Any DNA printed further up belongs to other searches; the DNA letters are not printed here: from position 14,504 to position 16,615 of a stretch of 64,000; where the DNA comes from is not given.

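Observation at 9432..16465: Six-gene coupled operon joining a split phenylphosphate-synthase/PEP-synthase-like kinase to a pyruvate-carboxylase-type biotin carboxylase and a HAD phosphatase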

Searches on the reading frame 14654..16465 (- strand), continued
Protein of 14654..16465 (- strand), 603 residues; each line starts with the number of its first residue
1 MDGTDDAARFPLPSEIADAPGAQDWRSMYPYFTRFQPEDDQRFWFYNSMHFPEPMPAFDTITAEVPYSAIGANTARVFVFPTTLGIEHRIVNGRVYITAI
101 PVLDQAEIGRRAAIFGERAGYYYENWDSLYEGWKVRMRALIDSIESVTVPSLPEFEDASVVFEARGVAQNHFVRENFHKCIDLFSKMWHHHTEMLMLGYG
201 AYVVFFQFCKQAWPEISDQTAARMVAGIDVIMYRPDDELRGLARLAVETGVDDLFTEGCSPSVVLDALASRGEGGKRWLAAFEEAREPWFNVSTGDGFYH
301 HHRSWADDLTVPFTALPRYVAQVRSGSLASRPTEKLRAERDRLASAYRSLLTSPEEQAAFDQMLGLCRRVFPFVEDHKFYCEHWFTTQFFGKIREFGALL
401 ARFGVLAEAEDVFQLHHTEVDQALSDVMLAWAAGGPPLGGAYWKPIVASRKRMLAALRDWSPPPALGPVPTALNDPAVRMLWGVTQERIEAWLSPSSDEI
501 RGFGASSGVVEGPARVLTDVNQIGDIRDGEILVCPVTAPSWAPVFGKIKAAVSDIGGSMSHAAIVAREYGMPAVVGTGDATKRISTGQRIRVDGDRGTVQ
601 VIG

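Call 41: search_dna_similar(query=window:14654-16465:-, collection=plasmids, mode=protein, max_rows=25)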
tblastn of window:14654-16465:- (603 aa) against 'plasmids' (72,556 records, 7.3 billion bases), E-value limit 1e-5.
Records with a match: 261; places in all: 298; records where one place covers at least 80% of the query: 10.
Best place of each record, by identity: <60% 261.
By first word of the organism name: Streptomyces 24; Deinococcus 19; Rhodococcus 16; Pseudoalteromonas 14; Bacillus 13; Sphingobium 13; Leisingera 13; Klebsiella 8; Rhizobium 7; Agrobacterium 7; and 67 more.
By predicted mobility (MOB-suite, as given by PLSDB): non-mobilizable 206; mobilizable 28; conjugative 27.
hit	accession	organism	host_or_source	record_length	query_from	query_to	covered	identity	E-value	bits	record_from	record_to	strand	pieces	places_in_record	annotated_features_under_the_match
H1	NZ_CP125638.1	Rhizobium leguminosarum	Phaseolus vulgaris,Pure culture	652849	10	603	99%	57.4%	0e+0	709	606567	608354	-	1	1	PEP-utilizing enzyme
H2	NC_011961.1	Thermomicrobium roseum DSM 5159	-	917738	9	602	99%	49.8%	0e+0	605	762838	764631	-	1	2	PEP-utilizing enzyme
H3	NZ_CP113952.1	Rhodococcus sp. JS3073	culture,soil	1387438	6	602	99%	48.0%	1e-178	568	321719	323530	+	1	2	record has no annotation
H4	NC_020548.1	Azoarcus sp. KH32C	-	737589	9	602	99%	45.6%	1e-173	553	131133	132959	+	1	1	PEP-utilizing enzyme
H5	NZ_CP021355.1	Rhodococcus oxybenzonivorans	river sediment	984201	10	602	98%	40.4%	4e-143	466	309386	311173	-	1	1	PEP-utilizing enzyme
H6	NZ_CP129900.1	Rhodococcus ruber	soil,bacterial genome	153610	10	602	98%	40.4%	7e-140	456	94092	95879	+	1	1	PEP-utilizing enzyme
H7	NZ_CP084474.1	Natrinema sp. DC36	cell culture,sediment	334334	9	602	99%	39.0%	4e-136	446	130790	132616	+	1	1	PEP-utilizing enzyme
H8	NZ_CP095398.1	Natribaculum luteum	cell culture,brine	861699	9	602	99%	38.5%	4e-133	437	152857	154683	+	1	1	PEP-utilizing enzyme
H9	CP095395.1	Natribaculum longum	cell culture,saline soil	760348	9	602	99%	38.3%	3e-132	434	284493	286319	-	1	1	none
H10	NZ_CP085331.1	Haladaptatus salinisoli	cell culture,saline soil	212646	3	602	100%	37.2%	6e-125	413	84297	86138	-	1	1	PEP-utilizing enzyme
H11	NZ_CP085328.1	Haladaptatus salinisoli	cell culture,saline soil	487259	203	602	66%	29.2%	8e-24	114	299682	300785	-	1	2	PEP/pyruvate-binding domain-containing protein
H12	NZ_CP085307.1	Haladaptatus pallidirubidus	cell culture,saline soil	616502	273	602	55%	32.0%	9e-20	102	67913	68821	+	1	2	PEP/pyruvate-binding domain-containing protein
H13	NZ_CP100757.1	Natrinema gelatinilyticum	marine sediment,sediment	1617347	247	602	59%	29.3%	1e-19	101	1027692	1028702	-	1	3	record has no annotation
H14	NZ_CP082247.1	Natrinema sp. SYSU A 869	cell culture,salt lake sediment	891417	273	602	55%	30.6%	2e-21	107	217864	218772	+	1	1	PEP-utilizing enzyme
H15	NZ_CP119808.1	Halorussus lipolyticus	cell culture,coastal saline-alkali land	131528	273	601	55%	29.7%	5e-24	115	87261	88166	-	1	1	PEP/pyruvate-binding domain-containing protein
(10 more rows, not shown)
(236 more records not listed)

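Call 42: get_annotated_region(hit=H3, flank=12000)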
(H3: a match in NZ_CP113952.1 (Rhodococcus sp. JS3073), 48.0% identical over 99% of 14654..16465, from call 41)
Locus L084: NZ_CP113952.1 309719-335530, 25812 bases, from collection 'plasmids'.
description: Rhodococcus sp. JS3073 plasmid unnamed, complete sequence
organism: Rhodococcus sp. JS3073 (NCBI taxid 3002901)
taxonomy: Bacteria; Actinomycetota; Actinomycetes; Mycobacteriales; Nocardiaceae; Rhodococcus; Rhodococcus sp. JS3073
host: -; source: culture,soil; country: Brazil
typing (MOB-suite, as given by PLSDB): non-mobilizable
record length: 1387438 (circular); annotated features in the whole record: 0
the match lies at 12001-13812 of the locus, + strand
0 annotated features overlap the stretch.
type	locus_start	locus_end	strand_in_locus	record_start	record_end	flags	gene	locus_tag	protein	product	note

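Call 43: get_annotated_region(hit=H1, flank=10000)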
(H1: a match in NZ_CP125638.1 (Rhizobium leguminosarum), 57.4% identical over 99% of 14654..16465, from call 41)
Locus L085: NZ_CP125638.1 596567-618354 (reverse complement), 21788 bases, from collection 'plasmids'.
description: Rhizobium leguminosarum strain BT01 plasmid pRlBT01c, complete sequence
organism: Rhizobium leguminosarum (NCBI taxid 384)
taxonomy: Bacteria; Pseudomonadota; Alphaproteobacteria; Hyphomicrobiales; Rhizobiaceae; Rhizobium; Rhizobium leguminosarum
host: -; source: Phaseolus vulgaris,Pure culture; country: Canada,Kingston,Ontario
typing (MOB-suite, as given by PLSDB): mobilizable; relaxase MOBQ
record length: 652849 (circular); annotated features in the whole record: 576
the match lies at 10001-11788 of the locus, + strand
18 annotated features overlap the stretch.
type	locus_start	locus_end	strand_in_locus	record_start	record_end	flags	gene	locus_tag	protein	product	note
CDS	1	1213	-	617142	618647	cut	-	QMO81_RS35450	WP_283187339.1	aldehyde dehydrogenase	-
CDS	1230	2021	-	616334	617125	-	-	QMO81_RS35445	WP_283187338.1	ABC transporter permease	GO:0055085 - transmembrane transport [Evidence IEA]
CDS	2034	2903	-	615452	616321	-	-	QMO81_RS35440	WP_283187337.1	ABC transporter permease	GO:0055085 - transmembrane transport [Evidence IEA]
CDS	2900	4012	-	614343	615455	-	-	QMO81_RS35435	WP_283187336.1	ABC transporter ATP-binding protein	-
CDS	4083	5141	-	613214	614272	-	-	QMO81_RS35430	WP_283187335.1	ABC transporter substrate-binding protein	-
CDS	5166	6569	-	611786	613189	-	-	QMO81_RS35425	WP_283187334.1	sigma 54-interacting transcriptional regulator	GO:0006355 - regulation of DNA-templated transcription [Evidence IEA]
CDS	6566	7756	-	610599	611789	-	-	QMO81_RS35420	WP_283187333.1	PAS domain-containing protein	-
CDS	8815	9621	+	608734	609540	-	-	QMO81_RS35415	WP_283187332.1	helix-turn-helix domain-containing protein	GO:0006355 - regulation of DNA-templated transcription [Evidence IEA]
CDS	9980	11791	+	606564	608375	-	-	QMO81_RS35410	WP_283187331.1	PEP-utilizing enzyme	GO:0016310 - phosphorylation [Evidence IEA]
CDS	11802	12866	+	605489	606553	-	-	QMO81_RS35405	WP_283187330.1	PEP/pyruvate-binding domain-containing protein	-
CDS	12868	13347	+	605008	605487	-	-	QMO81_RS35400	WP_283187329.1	biotin/lipoyl-containing protein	-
CDS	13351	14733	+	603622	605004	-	-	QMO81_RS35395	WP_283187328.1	acetyl-CoA carboxylase biotin carboxylase subunit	-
CDS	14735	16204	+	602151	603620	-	-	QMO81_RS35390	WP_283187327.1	hypothetical protein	-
CDS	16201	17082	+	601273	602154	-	-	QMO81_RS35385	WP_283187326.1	HAD family hydrolase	-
CDS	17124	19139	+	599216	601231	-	-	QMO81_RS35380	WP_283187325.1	acetoacetate--CoA ligase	GO:0019287 - isopentenyl diphosphate biosynthetic process, mevalonate pathway [Evidence IEA]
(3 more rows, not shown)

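Call 47: get_annotated_region(hit=H4, flank=10000)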
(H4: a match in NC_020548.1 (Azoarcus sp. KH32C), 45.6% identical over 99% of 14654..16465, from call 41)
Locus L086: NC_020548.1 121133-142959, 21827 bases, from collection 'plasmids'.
description: Azoarcus sp. KH32C plasmid pAZKH, complete sequence
organism: Azoarcus sp. KH32C (NCBI taxid 748247)
taxonomy: Bacteria; Pseudomonadota; Betaproteobacteria; Rhodocyclales; Zoogloeaceae; Azoarcus; Azoarcus sp. KH32C
host: -; source: -; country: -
typing (MOB-suite, as given by PLSDB): mobilizable; replicon rep_cluster_432; relaxase MOBP
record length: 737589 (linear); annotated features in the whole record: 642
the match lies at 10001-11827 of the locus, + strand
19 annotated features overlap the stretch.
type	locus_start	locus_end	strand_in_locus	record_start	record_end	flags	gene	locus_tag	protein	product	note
CDS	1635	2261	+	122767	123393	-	-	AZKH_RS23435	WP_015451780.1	LysE family translocator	-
CDS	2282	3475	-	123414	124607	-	prpF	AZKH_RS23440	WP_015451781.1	2-methylaconitate cis-trans isomerase PrpF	GO:0019629 - propionate catabolic process, 2-methylcitrate cycle [Evidence IEA]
CDS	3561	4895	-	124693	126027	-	-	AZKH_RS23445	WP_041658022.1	tryptophan 7-halogenase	-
CDS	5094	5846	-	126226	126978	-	-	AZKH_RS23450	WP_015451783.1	DUF5602 domain-containing protein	-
CDS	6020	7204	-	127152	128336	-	-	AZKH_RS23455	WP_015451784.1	SRPBCC family protein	-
CDS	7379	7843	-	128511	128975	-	-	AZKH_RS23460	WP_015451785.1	pyridoxamine 5'-phosphate oxidase family protein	-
CDS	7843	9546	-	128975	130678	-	-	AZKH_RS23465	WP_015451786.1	sigma-54-dependent Fis family transcriptional regulator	-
CDS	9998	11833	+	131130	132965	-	-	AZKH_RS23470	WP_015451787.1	PEP-utilizing enzyme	GO:0016310 - phosphorylation [Evidence IEA]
CDS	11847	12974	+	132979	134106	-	-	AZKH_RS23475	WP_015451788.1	PEP/pyruvate-binding domain-containing protein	-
CDS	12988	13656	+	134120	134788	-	-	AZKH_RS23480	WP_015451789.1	CBS domain-containing protein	-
CDS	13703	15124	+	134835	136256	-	ppcB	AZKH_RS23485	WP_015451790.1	phenylphosphate carboxylase subunit beta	-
CDS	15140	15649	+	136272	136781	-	ppcD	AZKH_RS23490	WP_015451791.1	phenylphosphate carboxylase subunit delta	-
CDS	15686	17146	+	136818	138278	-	ppcA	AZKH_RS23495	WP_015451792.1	phenylphosphate carboxylase subunit alpha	-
CDS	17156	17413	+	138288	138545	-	ppcG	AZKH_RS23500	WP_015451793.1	phenylphosphate carboxylase subunit gamma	-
CDS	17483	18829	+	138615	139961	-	-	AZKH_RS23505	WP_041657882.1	UbiD family decarboxylase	-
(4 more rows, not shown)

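Call 48: get_annotated_region(hit=H5, flank=10000)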
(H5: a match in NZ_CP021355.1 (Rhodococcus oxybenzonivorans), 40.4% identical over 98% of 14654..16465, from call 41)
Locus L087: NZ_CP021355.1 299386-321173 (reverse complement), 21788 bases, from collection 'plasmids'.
description: Rhodococcus oxybenzonivorans strain S2-17 plasmid pRB98, complete sequence
organism: Rhodococcus oxybenzonivorans (NCBI taxid 1990687)
taxonomy: Bacteria; Actinomycetota; Actinomycetes; Mycobacteriales; Nocardiaceae; Rhodococcus; Rhodococcus oxybenzonivorans
host: -; source: river sediment; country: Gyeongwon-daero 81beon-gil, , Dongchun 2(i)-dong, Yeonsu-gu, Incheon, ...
typing (MOB-suite, as given by PLSDB): mobilizable; relaxase MOBP
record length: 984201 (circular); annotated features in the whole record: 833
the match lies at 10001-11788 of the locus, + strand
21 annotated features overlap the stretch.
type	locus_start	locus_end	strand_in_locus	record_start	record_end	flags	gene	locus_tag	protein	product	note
CDS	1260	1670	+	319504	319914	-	-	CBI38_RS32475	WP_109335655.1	hypothetical protein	-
CDS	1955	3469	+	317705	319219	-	-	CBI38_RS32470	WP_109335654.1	toluene monooxygenase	-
CDS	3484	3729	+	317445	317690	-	-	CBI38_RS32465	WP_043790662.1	toluene-4-monooxygenase system B family protein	-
CDS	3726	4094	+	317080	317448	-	-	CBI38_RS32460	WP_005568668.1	Rieske 2Fe-2S domain-containing protein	-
CDS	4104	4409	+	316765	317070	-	-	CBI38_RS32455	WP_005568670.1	MmoB/DmpM family protein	GO:0006725 - cellular aromatic compound metabolic process [Evidence IEA]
CDS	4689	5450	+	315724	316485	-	-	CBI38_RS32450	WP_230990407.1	toluene hydroxylase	-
CDS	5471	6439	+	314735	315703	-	-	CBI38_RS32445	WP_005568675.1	2Fe-2S iron-sulfur cluster binding domain-containing protein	-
CDS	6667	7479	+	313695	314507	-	-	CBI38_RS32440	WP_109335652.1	IclR family transcriptional regulator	GO:0006355 - regulation of DNA-templated transcription [Evidence IEA]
CDS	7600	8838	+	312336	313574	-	-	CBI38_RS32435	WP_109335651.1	cytochrome P450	-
CDS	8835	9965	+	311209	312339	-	-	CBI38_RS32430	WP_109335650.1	PEP/pyruvate-binding domain-containing protein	-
CDS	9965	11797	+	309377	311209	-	-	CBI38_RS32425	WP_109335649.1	PEP-utilizing enzyme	GO:0016310 - phosphorylation [Evidence IEA]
CDS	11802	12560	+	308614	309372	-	-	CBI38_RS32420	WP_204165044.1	SDR family oxidoreductase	-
CDS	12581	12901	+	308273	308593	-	-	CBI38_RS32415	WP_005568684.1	2Fe-2S iron-sulfur cluster-binding protein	-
CDS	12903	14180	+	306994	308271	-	-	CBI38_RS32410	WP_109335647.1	FAD-dependent oxidoreductase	-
CDS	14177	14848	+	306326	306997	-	-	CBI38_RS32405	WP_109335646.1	HD domain-containing protein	-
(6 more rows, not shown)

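Call 49: get_annotated_region(hit=H2, flank=10000)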
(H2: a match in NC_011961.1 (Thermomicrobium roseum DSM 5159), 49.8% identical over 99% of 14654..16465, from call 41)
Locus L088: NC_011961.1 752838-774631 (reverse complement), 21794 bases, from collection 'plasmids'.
description: Thermomicrobium roseum DSM 5159 plasmid unnamed, complete sequence
organism: Thermomicrobium roseum DSM 5159 (NCBI taxid 309801)
taxonomy: Bacteria; Thermomicrobiota; Thermomicrobia; Thermomicrobiales; Thermomicrobiaceae; Thermomicrobium; Thermomicrobium roseum; Thermomicrobium roseum DSM 5159
host: -; source: -; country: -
typing (MOB-suite, as given by PLSDB): non-mobilizable
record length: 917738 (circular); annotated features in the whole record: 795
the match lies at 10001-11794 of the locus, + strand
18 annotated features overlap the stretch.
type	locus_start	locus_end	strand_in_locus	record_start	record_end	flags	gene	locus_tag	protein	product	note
CDS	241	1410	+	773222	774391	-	-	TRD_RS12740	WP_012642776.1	hypothetical protein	-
CDS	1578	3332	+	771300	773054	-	-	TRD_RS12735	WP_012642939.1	long-chain fatty acid--CoA ligase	-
CDS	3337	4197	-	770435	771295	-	lgt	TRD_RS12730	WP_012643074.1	prolipoprotein diacylglyceryl transferase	GO:0009249 - protein lipoylation [Evidence IEA]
CDS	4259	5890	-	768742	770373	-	-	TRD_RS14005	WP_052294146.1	serine/threonine-protein kinase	GO:0006468 - protein phosphorylation [Evidence IEA]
CDS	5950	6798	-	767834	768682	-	panC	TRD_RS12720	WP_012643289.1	pantoate--beta-alanine ligase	GO:0015940 - pantothenate biosynthetic process [Evidence IEA]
CDS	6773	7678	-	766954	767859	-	panB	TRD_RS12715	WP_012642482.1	3-methyl-2-oxobutanoate hydroxymethyltransferase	GO:0015940 - pantothenate biosynthetic process [Evidence IEA]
CDS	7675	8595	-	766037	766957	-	-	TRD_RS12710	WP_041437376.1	Rossmann-like and DUF2520 domain-containing protein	-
CDS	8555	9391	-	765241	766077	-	-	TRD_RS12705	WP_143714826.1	sortase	-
CDS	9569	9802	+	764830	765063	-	-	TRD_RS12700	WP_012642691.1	Lrp/AsnC ligand binding domain-containing protein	-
CDS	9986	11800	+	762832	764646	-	-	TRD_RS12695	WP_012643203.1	PEP-utilizing enzyme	GO:0016310 - phosphorylation [Evidence IEA]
CDS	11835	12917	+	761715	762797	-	-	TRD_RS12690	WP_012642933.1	PEP/pyruvate-binding domain-containing protein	-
CDS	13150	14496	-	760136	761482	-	accC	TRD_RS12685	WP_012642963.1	acetyl-CoA carboxylase biotin carboxylase subunit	GO:0006633 - fatty acid biosynthetic process [Evidence IEA]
CDS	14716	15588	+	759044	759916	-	-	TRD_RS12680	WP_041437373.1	xanthine dehydrogenase family protein subunit M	-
CDS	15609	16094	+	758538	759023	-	-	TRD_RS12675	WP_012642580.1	(2Fe-2S)-binding protein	-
CDS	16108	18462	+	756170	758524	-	-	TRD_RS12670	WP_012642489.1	xanthine dehydrogenase family protein molybdopterin-binding subunit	-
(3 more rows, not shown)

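Call 80: predict_structure(alignment_id=A1)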
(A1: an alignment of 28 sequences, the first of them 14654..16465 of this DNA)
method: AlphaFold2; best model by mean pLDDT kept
length: 603 residues; sequences in the alignment: 28
mean_pLDDT: 91.0   pTM: 0.90
mean pLDDT of the five models: 91.0, 90.3, 90.2, 89.7, 89.3
residues with pLDDT >= 90: 422; 70-90: 168; 50-70: 8; < 50: 5
segments of 3 or more residues with pLDDT < 50: 1-5
pLDDT, mean of each block of 10 residues (from residue 1): 59 95 95 94 90 93 94 93 92 94 94 96 97 97 96 92 91 97 97 90 91 89 88 90 97 92 95 96 94 87 89 90 88 89 97 96 95 91 94 97 97 98 97 93 97 94 91 75 82 80 90 89 83 83 82 82 82 87 93 93 90
secondary structure, 60 per line:
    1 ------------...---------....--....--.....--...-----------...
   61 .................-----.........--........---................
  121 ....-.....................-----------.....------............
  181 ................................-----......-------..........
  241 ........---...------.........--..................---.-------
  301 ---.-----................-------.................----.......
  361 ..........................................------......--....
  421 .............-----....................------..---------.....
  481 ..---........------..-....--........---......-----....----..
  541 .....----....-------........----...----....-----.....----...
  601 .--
elements in order: H25-28 H37-41 E44-46 H58-77 E83-91 E94-101 H105-124 H126-146 H158-162 H169-212 H218-223 H231-248 H261-269 H272-289 H310-325 H333-349 H354-402 H409-414 H417-433 H439-458 H476-482 H486-493 E503-506 E509-516 H520-525 E531-534 H539-545 E550-553 H561-568 E573-575 H580-583 E589-593 E598-601

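Call 82: fold_search(model_id=the predicted structure, library=pdb)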
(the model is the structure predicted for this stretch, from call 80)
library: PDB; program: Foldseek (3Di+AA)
matches with E <= 10: 479; with E <= 0.001: 12
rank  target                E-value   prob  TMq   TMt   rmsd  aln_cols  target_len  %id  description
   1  5fbu                  1.5e-18  1.00  0.63  0.53   7.2       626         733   18  Crystal structure of rifampin phosphotransferase RPH-Lm from Listeria monocytogenes in complex with rifampin-phosphate (released 2015-12-30)
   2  5fbt                  6.2e-18  1.00  0.63  0.50   7.6       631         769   18  Crystal structure of rifampin phosphotransferase RPH-Lm from Listeria monocytogenes in complex with rifampin (released 2015-12-30)
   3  5hv1                  2.0e-17  1.00  0.61  0.45   7.6       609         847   18  Rifampin phosphotransferase in complex with AMPPNP and rifampin from Listeria monocytogenes (released 2016-03-30)
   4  5hv2                  3.5e-17  1.00  0.47  0.35  13.2       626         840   19  Rifampin phosphotransferase G527Y mutant from Listeria monocytogenes (released 2016-03-30)
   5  5fbs                  1.3e-16  1.00  0.54  0.42  14.2       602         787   19  Crystal structure of rifampin phosphotransferase RPH-Lm from Listeria monocytogenes in complex with ADP and magnesium (released 2016-01-13)
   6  5hv3                  9.5e-16  1.00  0.40  0.30  16.8       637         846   19  Rifampin phosphotransferase G527Y mutant in complex with AMPPNP from Listeria monocytogenes (released 2016-03-30)
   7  2e28                  1.2e-04  1.00  0.17  0.17  26.4       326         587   17  Crystal structure analysis of pyruvate kinase from Bacillus stearothermophilus (released 2008-02-05)
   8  5lu4_B                3.6e-04  1.00  0.15  0.11   3.4       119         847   25  C4-type pyruvate phosphate dikinase: conformational intermediate of central domain in the swiveling mechanism (released 2017-05-24)
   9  1kbl                  3.6e-04  1.00  0.16  0.11   8.8       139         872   22  PYRUVATE PHOSPHATE DIKINASE (released 2002-01-30)
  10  5lu4_A                3.9e-04  1.00  0.15  0.11   3.5       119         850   25  C4-type pyruvate phosphate dikinase: conformational intermediate of central domain in the swiveling mechanism (released 2017-05-24)
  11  9a4v_A                8.0e-04  1.00  0.16  0.17   6.6       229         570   17  Integrative model of PT1-ODO2 by crosslinking MS and deep learning (released 2024-09-18)
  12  2x0s                  8.7e-04  1.00  0.16  0.11   6.7       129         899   21  3.0 A RESOLUTION CRYSTAL STRUCTURE OF GLYCOSOMAL PYRUVATE PHOSPHATE DIKINASE FROM TRYPANOSOMA BRUCEI (released 2009-12-29)
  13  2wqd                  1.2e-03  1.00  0.13  0.14  15.6       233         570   17  Crystal structure of enzyme I of the phosphoenolpyruvate:sugar phosphotransferase system in the dephosphorylated state (released 2009-10-13)
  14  5jvj_B                1.3e-03  1.00  0.16  0.12   3.7       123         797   25  C4-type pyruvate phosphate dikinase: different conformational states of the nucleotide binding domain in the dimer (released 2017-04-05)
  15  2r82                  1.4e-03  1.00  0.16  0.11   8.4       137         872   21  Pyruvate phosphate dikinase (PPDK) triple mutant R219E/E271R/S262D adapts a second conformational state (released 2008-01-01)
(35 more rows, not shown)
